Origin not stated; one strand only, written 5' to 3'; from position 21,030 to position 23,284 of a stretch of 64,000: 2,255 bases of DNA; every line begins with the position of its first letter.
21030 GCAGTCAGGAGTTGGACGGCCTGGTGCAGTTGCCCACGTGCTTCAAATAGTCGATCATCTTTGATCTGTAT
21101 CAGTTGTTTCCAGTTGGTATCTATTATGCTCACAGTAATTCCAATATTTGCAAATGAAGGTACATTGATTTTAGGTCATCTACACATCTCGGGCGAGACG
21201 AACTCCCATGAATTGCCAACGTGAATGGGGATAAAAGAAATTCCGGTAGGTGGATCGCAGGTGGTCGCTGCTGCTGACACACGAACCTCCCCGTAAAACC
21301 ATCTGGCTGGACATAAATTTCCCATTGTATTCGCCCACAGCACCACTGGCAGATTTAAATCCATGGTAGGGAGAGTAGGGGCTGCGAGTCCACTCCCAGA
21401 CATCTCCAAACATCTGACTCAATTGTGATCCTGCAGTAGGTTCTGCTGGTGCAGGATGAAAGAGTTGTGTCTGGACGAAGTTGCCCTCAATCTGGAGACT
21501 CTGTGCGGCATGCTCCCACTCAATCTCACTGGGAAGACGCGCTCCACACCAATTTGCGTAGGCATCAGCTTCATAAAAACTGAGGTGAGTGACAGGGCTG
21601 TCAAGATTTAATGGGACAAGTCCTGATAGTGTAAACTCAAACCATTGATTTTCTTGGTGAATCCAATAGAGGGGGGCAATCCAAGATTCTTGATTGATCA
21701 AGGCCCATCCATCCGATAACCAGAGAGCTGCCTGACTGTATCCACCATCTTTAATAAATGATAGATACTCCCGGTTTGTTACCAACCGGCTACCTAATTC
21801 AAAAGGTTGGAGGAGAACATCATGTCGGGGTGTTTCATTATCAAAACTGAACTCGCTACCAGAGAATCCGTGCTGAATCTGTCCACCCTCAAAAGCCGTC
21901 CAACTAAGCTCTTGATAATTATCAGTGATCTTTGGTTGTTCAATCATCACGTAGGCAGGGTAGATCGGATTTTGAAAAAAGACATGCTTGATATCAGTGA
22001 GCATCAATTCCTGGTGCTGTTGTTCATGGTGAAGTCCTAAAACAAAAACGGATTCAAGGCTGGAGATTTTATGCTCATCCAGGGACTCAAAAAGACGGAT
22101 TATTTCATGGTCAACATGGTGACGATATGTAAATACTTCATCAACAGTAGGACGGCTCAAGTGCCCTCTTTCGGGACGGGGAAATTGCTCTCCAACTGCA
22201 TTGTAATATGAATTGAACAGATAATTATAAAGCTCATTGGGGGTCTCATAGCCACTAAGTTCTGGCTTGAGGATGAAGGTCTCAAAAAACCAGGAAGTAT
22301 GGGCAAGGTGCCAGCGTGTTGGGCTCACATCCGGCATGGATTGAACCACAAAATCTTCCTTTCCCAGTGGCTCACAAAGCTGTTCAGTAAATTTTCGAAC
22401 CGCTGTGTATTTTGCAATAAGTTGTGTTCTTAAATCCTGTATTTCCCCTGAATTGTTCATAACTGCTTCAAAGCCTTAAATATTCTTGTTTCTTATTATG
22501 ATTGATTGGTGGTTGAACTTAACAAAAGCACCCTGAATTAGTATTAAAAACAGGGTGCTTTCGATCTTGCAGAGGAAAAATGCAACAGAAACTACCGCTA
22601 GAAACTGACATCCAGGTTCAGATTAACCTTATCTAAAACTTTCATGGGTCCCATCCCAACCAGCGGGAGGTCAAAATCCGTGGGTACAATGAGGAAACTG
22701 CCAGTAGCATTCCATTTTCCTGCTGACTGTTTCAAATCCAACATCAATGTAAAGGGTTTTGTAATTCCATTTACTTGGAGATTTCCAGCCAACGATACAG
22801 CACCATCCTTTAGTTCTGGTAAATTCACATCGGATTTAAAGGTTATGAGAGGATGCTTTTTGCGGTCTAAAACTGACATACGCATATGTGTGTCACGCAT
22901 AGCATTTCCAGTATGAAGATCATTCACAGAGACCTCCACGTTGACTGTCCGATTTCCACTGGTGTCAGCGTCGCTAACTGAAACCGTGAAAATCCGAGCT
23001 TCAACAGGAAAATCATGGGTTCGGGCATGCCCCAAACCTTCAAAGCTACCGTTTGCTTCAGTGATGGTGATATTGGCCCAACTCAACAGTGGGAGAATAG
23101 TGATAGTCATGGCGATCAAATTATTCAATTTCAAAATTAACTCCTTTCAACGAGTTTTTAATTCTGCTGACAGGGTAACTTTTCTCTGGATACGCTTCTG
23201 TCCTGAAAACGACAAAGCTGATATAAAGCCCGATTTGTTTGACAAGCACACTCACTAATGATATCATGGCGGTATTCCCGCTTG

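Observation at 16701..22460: Ergothioneine operon with an OpuC/EgtUV-type ABC transporter between egtB and egtD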

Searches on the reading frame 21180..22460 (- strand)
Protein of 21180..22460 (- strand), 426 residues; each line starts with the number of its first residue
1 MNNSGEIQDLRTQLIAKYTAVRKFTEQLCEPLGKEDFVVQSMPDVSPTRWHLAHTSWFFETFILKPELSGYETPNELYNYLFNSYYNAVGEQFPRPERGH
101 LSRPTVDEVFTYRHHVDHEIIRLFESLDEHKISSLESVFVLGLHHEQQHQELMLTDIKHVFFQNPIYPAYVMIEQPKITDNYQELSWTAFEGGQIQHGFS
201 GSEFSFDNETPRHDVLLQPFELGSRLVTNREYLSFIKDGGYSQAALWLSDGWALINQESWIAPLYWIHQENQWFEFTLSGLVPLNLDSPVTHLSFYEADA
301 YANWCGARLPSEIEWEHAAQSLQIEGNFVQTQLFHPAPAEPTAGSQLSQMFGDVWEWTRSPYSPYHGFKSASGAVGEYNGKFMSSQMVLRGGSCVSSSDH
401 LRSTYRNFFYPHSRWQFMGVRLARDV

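Call 3: search_protein_families(library=pfam, proteins=[window:21180-22460:-])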
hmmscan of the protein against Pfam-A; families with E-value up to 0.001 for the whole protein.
window:21180-22460:- (426 aa): 2 families
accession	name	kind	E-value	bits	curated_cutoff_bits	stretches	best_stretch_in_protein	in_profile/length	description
PF03781.23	FGE-sulfatase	-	3.2e-36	125.8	23.3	1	190-424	8-255/255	Sulfatase-modifying factor enzyme 1-like domain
PF12867.12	DinB_2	-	3.5e-09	37.6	24.8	1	19-153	3-128/128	DinB superfamily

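Call 4: search_protein_families(library=ncbifam, proteins=[window:21180-22460:-])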
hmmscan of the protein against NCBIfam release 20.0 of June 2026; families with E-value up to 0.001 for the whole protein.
window:21180-22460:- (426 aa): 7 families
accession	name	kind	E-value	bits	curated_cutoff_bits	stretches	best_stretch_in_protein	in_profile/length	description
TIGR03440.2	egtB_TIGR03440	equivalog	2.9e-172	573.4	360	1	15-423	2-413/413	ergothioneine biosynthesis protein EgtB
NF041186.1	SenA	equivalog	2.8e-101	339.7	420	1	11-423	5-381/382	selenoneine synthase SenA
TIGR04344.1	ovoA_Nterm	equivalog_domain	7.1e-41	140.5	400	1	5-422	8-443/444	5-histidylcysteine sulfoxide synthase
TIGR04373.1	egtB_X_signatur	signature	1.3e-07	31.6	71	1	378-422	4-48/50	EgtB-related enzyme signature domain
TIGR03525.2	GldK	equivalog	2e-07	30.7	350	0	344-425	320-406/408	T9SS ring complex lipoprotein PorK/GldK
NF051459.1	pyoverdine_PvdO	equivalog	6.8e-05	22.1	500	0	343-426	200-280/280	dihydropyoverdine dehydrogenase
TIGR02171.1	Fb_sc_TIGR02171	subfamily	0.00019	19.5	544.35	1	304-423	156-280/912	TIGR02171 family lipoprotein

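Call 28: search_solved_structures(query=window:21180-22460:-, max_evalue=0.00001, show_alignments=2)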
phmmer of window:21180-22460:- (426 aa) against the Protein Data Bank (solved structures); distinct sequences matched with E-value up to 0.00001: 26.
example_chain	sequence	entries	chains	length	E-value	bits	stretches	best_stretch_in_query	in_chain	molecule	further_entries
8qf6_A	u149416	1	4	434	2.4e-148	498.1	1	4-425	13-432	Ergothioneine biosynthesis protein EgtB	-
6qki_A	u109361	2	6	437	2.5e-148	498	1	4-425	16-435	Uncharacterized protein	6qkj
6o6l_A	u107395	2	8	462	3e-148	497.7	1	4-425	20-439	EgtB (Cabther)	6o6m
4x8b_A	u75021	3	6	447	1e-38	136.8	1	40-426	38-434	Sulfoxide synthase EgtB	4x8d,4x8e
8ux5_A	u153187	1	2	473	3e-31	112.2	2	19-320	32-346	Selenoxide synthase OvsA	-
8u41_A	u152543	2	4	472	6.8e-29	104.4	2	19-320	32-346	Selenoxide synthase OvsA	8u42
8ryz_A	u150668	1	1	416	8.2e-29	104.2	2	200-322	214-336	selenoneine synthase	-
8k5i_A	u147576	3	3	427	9.4e-29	104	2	200-322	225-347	selenoneine synthase SenA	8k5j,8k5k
8khq_A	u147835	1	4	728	1.1e-26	97.1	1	94-417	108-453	5-histidylcysteine sulfoxide synthase/putative 4-mercaptohistidine N1-methyltranferase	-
8vig_A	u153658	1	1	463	3e-21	79.2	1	33-422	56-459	Sulfoxide synthase EgtB-IV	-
8vih_A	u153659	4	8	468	1.4e-19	73.7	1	34-422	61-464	Sulfoxide synthase EgtB-IV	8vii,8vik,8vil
6muj_A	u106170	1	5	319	1.6e-14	57.1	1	191-320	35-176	Formylglycine-generating enzyme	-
2q17_A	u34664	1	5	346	2.3e-14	56.5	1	191-320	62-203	formylglycine generating enzyme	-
1y4j_A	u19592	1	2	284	2e-12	50.2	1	189-321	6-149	Sulfatase modifying factor 2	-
7ml6_A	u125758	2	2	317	6.8e-12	48.4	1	206-320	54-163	CalU17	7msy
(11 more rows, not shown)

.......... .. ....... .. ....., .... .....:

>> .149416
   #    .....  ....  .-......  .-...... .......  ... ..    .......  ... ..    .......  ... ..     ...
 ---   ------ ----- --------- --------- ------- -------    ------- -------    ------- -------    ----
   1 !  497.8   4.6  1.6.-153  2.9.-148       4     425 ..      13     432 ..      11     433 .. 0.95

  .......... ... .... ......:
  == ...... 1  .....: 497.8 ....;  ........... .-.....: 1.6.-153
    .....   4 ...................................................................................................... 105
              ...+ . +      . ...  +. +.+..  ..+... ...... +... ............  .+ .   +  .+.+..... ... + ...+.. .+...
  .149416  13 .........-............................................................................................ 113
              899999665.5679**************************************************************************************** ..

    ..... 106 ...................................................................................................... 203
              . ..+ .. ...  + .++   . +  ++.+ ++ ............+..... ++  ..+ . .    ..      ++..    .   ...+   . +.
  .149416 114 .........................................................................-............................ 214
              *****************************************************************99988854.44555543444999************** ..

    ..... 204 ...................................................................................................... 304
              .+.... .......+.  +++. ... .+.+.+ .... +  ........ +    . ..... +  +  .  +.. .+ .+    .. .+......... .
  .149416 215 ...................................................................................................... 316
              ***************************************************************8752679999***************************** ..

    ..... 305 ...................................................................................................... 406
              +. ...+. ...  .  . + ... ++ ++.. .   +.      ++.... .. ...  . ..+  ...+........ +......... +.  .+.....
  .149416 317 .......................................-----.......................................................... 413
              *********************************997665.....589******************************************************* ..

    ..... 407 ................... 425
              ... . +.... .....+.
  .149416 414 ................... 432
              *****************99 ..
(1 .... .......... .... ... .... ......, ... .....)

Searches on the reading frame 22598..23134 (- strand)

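Call 3: search_protein_families(library=pfam, proteins=[window:22598-23134:-])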
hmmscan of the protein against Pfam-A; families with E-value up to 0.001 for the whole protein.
window:22598-23134:- (178 aa): 1 family
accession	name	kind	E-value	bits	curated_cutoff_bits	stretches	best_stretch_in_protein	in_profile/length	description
PF04264.18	YceI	-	1.1e-19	71.7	23.7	1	50-178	28-150/150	YceI-like domain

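Call 4: search_protein_families(library=ncbifam, proteins=[window:22598-23134:-])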
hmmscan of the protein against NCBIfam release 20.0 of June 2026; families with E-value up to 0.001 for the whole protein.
window:22598-23134:- (178 aa): 1 family
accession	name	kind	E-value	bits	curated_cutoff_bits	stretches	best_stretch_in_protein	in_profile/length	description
NF002994.0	PRK03757.1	equivalog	3.9e-10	39.8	232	1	55-133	62-140/191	YceI family protein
